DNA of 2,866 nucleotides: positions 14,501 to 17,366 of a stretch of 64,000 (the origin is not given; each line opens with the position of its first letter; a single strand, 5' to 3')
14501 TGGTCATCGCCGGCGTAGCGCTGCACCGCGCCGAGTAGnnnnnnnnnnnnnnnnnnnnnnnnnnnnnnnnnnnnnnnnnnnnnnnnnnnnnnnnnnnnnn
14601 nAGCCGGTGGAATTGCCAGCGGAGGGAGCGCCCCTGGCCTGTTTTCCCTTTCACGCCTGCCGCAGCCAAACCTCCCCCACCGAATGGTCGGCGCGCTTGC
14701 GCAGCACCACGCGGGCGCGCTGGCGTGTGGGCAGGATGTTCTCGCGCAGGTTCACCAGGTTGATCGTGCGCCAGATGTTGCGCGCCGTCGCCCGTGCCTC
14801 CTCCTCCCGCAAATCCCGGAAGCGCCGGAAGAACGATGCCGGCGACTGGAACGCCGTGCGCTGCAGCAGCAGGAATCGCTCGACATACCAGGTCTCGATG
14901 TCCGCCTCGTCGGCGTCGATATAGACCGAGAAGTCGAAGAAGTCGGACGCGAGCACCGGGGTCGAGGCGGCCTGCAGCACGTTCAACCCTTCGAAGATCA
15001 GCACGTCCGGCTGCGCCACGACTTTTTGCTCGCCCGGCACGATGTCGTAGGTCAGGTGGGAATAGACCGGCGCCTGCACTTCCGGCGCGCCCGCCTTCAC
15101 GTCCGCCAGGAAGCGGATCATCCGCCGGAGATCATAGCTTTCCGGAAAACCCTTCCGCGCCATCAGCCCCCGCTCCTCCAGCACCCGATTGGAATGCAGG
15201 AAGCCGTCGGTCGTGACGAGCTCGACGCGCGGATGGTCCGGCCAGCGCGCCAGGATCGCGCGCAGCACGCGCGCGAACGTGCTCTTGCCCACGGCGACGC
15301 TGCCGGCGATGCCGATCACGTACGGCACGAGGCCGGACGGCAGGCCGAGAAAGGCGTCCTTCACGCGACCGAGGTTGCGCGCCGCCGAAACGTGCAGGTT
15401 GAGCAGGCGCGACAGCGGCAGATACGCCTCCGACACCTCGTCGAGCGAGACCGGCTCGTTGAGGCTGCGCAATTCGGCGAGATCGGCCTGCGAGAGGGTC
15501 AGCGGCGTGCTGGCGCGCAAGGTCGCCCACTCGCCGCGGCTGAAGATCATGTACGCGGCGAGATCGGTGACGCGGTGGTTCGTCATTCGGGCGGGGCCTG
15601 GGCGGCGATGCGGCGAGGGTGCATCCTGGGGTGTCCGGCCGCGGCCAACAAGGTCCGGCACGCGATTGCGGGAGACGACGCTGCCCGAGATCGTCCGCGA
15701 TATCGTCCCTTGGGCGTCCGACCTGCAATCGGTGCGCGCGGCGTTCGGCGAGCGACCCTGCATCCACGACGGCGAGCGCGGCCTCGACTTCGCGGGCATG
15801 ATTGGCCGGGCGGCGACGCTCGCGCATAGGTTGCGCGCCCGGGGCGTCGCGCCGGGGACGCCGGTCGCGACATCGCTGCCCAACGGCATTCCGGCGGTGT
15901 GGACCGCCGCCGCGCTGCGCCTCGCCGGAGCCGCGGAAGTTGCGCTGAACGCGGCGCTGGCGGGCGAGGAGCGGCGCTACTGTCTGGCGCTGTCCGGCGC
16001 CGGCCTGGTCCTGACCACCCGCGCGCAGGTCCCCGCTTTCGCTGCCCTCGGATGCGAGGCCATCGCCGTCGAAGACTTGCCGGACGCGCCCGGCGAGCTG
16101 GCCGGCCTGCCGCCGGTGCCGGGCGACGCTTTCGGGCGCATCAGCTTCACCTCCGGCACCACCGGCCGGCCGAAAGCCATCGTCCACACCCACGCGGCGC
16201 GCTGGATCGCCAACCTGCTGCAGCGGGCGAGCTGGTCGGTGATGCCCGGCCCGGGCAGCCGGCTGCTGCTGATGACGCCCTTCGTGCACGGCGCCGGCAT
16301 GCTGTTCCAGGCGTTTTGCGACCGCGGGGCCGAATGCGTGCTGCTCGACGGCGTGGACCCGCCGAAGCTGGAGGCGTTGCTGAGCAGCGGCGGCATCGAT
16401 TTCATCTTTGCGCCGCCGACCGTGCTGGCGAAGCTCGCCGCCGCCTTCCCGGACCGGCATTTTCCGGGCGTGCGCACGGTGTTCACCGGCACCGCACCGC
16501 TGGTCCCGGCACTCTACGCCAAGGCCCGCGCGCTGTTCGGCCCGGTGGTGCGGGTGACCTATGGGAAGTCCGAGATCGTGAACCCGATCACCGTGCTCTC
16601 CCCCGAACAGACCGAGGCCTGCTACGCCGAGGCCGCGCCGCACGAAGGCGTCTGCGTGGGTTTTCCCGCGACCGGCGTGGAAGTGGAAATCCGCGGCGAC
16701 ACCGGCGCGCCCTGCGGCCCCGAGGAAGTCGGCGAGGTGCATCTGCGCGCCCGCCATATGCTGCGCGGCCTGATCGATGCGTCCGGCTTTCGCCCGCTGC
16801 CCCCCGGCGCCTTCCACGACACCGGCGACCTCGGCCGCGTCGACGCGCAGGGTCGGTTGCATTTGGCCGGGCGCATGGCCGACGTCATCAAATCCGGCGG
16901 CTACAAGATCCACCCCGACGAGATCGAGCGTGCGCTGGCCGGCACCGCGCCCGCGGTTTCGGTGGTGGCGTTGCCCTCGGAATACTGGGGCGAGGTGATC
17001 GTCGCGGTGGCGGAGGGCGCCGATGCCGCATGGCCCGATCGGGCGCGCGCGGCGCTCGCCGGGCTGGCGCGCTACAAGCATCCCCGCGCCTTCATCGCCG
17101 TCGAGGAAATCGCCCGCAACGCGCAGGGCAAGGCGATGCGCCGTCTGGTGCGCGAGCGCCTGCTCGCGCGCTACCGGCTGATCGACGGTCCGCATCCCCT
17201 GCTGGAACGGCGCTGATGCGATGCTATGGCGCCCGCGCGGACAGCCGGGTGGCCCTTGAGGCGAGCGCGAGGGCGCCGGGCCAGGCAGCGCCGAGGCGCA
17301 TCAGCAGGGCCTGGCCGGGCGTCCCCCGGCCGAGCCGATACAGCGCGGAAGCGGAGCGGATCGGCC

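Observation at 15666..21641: Overlapping ACP-KS-type III PKS-methyltransferase-flavoprotein operon with a convergent adenylating enzyme: a phenolic-lipid pathway with its own starter-unit machinery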

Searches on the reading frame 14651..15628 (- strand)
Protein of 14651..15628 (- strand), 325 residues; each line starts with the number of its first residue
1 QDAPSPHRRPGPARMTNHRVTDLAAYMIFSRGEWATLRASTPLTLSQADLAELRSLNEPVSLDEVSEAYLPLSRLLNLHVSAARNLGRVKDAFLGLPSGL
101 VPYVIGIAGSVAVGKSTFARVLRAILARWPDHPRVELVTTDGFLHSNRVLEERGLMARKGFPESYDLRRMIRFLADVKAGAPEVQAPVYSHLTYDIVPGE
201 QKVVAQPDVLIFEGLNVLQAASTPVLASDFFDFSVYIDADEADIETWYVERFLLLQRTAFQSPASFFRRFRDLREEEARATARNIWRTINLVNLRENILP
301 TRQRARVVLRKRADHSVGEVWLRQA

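Call 84: search_protein_families(library=ncbifam, proteins=[window:14651-15628:-], max_evalue=0.00001)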
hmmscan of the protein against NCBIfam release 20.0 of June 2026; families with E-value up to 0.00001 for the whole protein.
window:14651-15628:- (325 aa): 9 families
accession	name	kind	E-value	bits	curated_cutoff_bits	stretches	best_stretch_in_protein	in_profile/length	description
TIGR00554.2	panK_bact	equivalog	2.1e-131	437.8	235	1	24-324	3-310/310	type I pantothenate kinase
NF006746.0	PRK09270.1-5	subfamily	6.4e-23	80.8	250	1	103-253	22-170/210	nucleoside/nucleotide kinase family protein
NF006744.0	PRK09270.1-3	equivalog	5e-18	65.3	281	1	103-254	24-174/213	nucleoside/nucleotide kinase family protein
NF006743.0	PRK09270.1-2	equivalog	8.3e-16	57.7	227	1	103-257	29-181/217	nucleoside/nucleotide kinase family protein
NF006742.0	PRK09270.1-1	equivalog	6.8e-13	48.5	402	1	107-251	48-188/237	nucleoside/nucleotide kinase family protein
NF005655.0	PRK07429.1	subfamily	5.1e-12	45.6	236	1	102-251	8-145/326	phosphoribulokinase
NF004018.0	PRK05480.1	equivalog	1.7e-11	44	180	1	102-241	6-136/210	uridine kinase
TIGR00235.1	udk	equivalog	2.8e-10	40.2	220.3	1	103-241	7-136/207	uridine kinase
NF006745.0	PRK09270.1-4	equivalog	8.4e-08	31.4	228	1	103-251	43-196/246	nucleoside/nucleotide kinase family protein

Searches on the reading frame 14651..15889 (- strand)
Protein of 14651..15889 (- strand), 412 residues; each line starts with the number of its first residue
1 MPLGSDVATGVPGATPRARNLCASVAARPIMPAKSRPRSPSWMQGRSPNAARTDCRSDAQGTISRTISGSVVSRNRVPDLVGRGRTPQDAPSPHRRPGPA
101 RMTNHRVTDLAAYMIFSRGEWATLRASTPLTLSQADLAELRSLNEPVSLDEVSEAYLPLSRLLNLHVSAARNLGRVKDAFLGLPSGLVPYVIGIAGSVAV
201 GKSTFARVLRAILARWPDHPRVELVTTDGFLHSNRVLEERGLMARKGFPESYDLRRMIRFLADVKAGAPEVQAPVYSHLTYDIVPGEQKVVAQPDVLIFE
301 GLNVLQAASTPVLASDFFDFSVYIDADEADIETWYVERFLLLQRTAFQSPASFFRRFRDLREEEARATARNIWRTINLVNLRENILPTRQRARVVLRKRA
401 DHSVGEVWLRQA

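Call 33: search_protein_families(library=pfam, proteins=[window:14651-15889:-], max_evalue=0.0001)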
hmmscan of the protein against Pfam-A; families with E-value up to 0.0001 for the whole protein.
window:14651-15889:- (412 aa): 1 family
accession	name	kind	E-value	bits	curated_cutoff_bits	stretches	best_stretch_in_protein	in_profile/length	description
PF00485.24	PRK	-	1.6e-13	51.4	22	1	191-328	1-139/196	Phosphoribulokinase / Uridine kinase family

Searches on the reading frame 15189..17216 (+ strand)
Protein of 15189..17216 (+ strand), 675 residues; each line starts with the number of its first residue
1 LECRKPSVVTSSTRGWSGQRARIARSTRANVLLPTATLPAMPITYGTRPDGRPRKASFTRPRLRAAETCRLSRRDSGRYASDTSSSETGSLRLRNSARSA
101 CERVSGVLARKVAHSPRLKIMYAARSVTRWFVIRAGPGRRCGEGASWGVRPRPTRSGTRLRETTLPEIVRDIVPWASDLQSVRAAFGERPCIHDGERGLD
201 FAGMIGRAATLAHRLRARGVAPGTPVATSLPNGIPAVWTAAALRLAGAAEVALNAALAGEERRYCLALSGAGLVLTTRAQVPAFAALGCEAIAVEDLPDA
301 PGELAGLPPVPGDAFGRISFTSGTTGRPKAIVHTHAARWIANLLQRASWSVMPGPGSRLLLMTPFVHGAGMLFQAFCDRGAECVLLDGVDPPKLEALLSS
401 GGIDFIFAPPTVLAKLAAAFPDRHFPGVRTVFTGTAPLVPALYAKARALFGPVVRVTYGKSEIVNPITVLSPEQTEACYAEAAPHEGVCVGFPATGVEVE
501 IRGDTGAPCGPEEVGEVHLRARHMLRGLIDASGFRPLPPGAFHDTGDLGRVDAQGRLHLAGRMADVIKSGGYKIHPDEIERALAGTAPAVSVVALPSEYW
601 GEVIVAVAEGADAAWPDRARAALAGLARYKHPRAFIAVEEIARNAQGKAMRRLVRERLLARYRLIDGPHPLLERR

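Call 9: search_protein_families(library=pfam, proteins=[window:15189-17216:+], max_evalue=0.01)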
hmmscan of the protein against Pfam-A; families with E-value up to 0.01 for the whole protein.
window:15189-17216:+ (675 aa): 2 families
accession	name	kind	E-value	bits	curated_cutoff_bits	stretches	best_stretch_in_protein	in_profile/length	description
PF00501.34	AMP-binding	-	7.4e-47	160.4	29.9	1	184-527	6-382/384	AMP-binding enzyme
PF12307.13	DUF3631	-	0.0086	16.7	24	0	580-628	38-85/182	Protein of unknown function (DUF3631)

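Call 10: search_protein_families(library=ncbifam, proteins=[window:15189-17216:+], max_evalue=0.01)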
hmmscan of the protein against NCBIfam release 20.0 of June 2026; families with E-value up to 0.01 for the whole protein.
window:15189-17216:+ (675 aa): 102 families (the best 25 are shown)
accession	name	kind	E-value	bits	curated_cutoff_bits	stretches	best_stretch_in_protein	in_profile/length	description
NF004837.0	PRK06187.1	subfamily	1.1e-61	208.7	476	2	318-660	175-524/531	long-chain-fatty-acid--CoA ligase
NF005676.0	PRK07470.1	equivalog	3.4e-51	174.5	774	2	320-663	183-534/544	acyl-CoA synthetase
NF005801.1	PRK07656.1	equivalog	1.6e-43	149.1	657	2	313-655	164-500/500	FadD3 family acyl-CoA ligase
NF006182.0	PRK08316.1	subfamily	4.3e-43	147.6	663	1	185-658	23-517/523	fatty acyl-CoA synthetase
NF002966.0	PRK03640.1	equivalog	1e-42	146.4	556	1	188-656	17-478/483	o-succinylbenzoate--CoA ligase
NF005702.0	PRK07514.1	subfamily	1.3e-41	142.6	558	1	197-662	28-504/506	malonyl-CoA synthase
TIGR01733.1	AA-adenyl-dom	subfamily_domain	2.2e-41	142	317.4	1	207-591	8-405/409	amino acid adenylation domain-containing protein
TIGR01923.1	menE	equivalog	4e-39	134.7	330.15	1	201-652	2-440/442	o-succinylbenzoate--CoA ligase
NF004114.0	PRK05605.1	equivalog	5.4e-37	127.3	766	1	317-661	225-572/575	long-chain-fatty-acid--CoA ligase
NF009071.0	PRK12406.1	subfamily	1.1e-35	123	701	2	317-659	157-503/510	acyl-CoA synthetase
NF005863.0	PRK07798.1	subfamily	9.4e-35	120.1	543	2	545-656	413-529/540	acyl-CoA synthetase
NF005858.0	PRK07787.1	subfamily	2.9e-34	118.3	575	1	187-654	15-468/471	acyl-CoA synthetase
NF052580.1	Str24CoAsynCasG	equivalog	6.6e-34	117.2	750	1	179-654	46-546/548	steroid-24-oyl-CoA synthetase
NF005797.0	PRK07638.1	equivalog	1.4e-31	109.5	518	1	191-656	19-477/487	acyl-CoA synthetase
NF006020.0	PRK08162.1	subfamily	2.9e-31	108.4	677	2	318-658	188-538/545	acyl-CoA synthetase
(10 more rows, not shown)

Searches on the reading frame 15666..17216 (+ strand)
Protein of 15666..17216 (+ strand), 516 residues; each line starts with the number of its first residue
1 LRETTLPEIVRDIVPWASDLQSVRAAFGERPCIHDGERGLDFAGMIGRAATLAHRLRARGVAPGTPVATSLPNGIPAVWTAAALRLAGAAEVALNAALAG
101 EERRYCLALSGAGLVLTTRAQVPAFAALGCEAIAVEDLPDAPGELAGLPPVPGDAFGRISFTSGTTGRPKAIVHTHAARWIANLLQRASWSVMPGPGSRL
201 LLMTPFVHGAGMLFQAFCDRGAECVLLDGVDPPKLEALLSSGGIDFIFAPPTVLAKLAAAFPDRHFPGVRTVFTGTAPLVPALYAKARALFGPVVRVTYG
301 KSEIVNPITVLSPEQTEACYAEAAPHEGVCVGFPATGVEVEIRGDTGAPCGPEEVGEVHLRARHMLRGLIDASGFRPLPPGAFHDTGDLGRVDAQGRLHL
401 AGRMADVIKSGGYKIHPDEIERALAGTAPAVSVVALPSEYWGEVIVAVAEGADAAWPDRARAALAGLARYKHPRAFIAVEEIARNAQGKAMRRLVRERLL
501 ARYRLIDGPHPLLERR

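Call 30: search_solved_structures(query=window:15666-17216:+, max_evalue=1e-20)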
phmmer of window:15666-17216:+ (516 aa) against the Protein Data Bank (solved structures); distinct sequences matched with E-value up to 1e-20: 23.
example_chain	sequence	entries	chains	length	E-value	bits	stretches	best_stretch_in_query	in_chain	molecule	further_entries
3r44_A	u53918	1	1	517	1.4e-35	126.2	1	41-500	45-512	fatty acyl CoA synthetase FADD13 (FATTY-ACYL-CoA SYNTHETASE)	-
8weu_A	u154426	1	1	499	6.5e-34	120.7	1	32-499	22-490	Fatty-acyl-CoA synthase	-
8wev_A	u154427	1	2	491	1.3e-33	119.7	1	32-498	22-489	Feruloyl-CoA Synthetase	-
5x8f_A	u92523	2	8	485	1.8e-32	115.9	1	36-497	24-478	2-succinylbenzoate--CoA ligase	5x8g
5buq_A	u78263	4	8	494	1.1e-31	113.3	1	36-497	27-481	2-succinylbenzoate--CoA ligase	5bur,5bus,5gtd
6mfy_A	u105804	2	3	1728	4.3e-30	108.1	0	25-495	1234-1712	Linear gramicidin synthase subunit A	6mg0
6mfz_A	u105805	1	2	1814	5.2e-30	107.8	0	25-495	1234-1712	Linear gramicidin synthase subunit A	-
9be3_A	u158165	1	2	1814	5.2e-30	107.8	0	25-495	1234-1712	Linear gramicidin synthase subunit A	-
9be4_A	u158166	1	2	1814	5.2e-30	107.8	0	25-495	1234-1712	Linear gramicidin synthase subunit A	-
9meh_A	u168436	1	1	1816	5.2e-30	107.8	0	25-495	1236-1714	Linear gramicidin synthase subunit A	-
4fuq_A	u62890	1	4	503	1.3e-29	106.5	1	40-499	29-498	Malonyl CoA synthetase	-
8ivi_A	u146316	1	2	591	4.1e-29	104.8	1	145-464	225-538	Medium/long-chain-fatty-acid--CoA ligase FadD8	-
5ie0_A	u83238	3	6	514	6.8e-29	104.1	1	36-501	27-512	Oxalate--CoA ligase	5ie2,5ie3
4fut_A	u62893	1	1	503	1.1e-28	103.4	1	40-499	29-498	Malonyl CoA synthetase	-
4gxr_A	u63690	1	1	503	2.5e-27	98.9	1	40-499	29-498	Malonyl CoA synthetase, Benzoate-CoA ligase Chimeric protein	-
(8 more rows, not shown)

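Call 34: find_related_loci(query=window:15666-17216:+, collection=metagenome_contigs, flank=8000)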
Query window:15666-17216:+ (516 aa) in metagenome_contigs; peptide patterns used: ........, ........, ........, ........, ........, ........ (x = any residue, [..] = any of these).
164 stretches matched a pattern; 73 encode a relative of the query (tblastn E <= 1e-3); 73 distinct loci.
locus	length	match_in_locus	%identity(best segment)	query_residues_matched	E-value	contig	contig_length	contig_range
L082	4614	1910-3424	66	14-516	0e+0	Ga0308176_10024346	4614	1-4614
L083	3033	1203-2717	66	14-516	0e+0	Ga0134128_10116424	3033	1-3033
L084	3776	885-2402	66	12-516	0e+0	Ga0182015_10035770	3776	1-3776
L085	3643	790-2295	62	14-516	0e+0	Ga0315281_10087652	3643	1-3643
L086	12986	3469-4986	66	12-516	0e+0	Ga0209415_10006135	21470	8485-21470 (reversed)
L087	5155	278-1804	65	9-516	0e+0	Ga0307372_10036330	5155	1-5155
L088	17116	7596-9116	63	10-516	0e+0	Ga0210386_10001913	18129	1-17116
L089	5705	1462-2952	64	9-505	0e+0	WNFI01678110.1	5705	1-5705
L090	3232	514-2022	62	14-516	0e+0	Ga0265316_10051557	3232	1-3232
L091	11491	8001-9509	63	14-516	0e+0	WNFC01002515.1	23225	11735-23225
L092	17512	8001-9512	65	14-516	0e+0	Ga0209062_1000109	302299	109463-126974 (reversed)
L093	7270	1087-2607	62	9-516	0e+0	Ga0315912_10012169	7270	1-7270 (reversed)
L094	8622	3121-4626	65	14-514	0e+0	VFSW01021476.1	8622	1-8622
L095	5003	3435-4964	60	7-516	0e+0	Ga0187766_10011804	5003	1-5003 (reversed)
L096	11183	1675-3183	65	14-516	0e+0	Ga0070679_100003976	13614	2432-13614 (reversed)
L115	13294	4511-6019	49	14-514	3e-146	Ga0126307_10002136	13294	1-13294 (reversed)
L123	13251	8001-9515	46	14-514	4e-139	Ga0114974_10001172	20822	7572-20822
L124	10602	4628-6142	46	14-514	3e-138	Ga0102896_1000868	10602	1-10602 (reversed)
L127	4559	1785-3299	45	14-514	1e-139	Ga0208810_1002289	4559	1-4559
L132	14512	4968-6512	46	22-514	1e-124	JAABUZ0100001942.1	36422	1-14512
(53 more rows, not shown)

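Call 90: search_protein_families(library=pfam, proteins=[L115:10122-11546:+, L124:1-1197:+, L123:5408-6601:+, L127:3313-4335:-, L132:6526-7821:-], max_evalue=0.00001)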
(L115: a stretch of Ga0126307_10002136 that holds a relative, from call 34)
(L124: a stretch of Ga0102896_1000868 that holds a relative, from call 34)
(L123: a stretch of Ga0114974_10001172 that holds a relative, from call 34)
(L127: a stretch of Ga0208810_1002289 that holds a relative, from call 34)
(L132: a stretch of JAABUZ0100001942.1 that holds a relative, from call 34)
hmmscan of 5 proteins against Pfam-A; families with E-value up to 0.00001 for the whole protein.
L115:10122-11546:+ (474 aa): 2 families
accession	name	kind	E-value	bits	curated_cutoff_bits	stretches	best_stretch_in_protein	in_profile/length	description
PF03972.19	MmgE_PrpD_N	-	6.4e-58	196.3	32.1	1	25-262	2-242/244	MmgE/PrpD N-terminal domain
PF19305.4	MmgE_PrpD_C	-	6e-33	114.5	32.1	1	286-444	1-161/173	MmgE/PrpD C-terminal domain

L124:1-1197:+ (398 aa): 1 family
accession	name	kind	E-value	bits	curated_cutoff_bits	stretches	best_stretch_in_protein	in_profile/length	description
PF02515.22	CoA_transf_3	-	5.4e-119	398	23.3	1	26-388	3-366/366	CoA-transferase family III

L123:5408-6601:+ (397 aa): 4 families
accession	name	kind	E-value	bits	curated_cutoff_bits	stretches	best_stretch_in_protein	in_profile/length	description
PF00441.29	Acyl-CoA_dh_1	-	1.8e-35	122.7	22.4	1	242-375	1-134/150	Acyl-CoA dehydrogenase, C-terminal domain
PF02771.21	Acyl-CoA_dh_N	-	3.4e-25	89.1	22.9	1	17-126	2-113/113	Acyl-CoA dehydrogenase, N-terminal domain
PF02770.24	Acyl-CoA_dh_M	-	2.1e-18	66.7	33.3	1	131-230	1-97/97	Acyl-CoA dehydrogenase, middle domain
PF08028.16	Acyl-CoA_dh_2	-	6.1e-15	56.1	22.7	1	258-373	2-127/134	Acyl-CoA dehydrogenase, C-terminal domain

L127:3313-4335:- (340 aa): 1 family
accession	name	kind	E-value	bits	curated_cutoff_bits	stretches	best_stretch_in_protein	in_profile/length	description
PF03401.19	TctC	-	1.1e-66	225.7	27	1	61-336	2-273/274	Tripartite tricarboxylate transporter family receptor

L132:6526-7821:- (431 aa): 1 family
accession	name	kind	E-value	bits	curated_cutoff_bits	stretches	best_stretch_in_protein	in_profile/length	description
PF06808.19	DctM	-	1e-108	364.3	23.8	1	10-418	1-413/413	Tripartite ATP-independent periplasmic transporter, DctM component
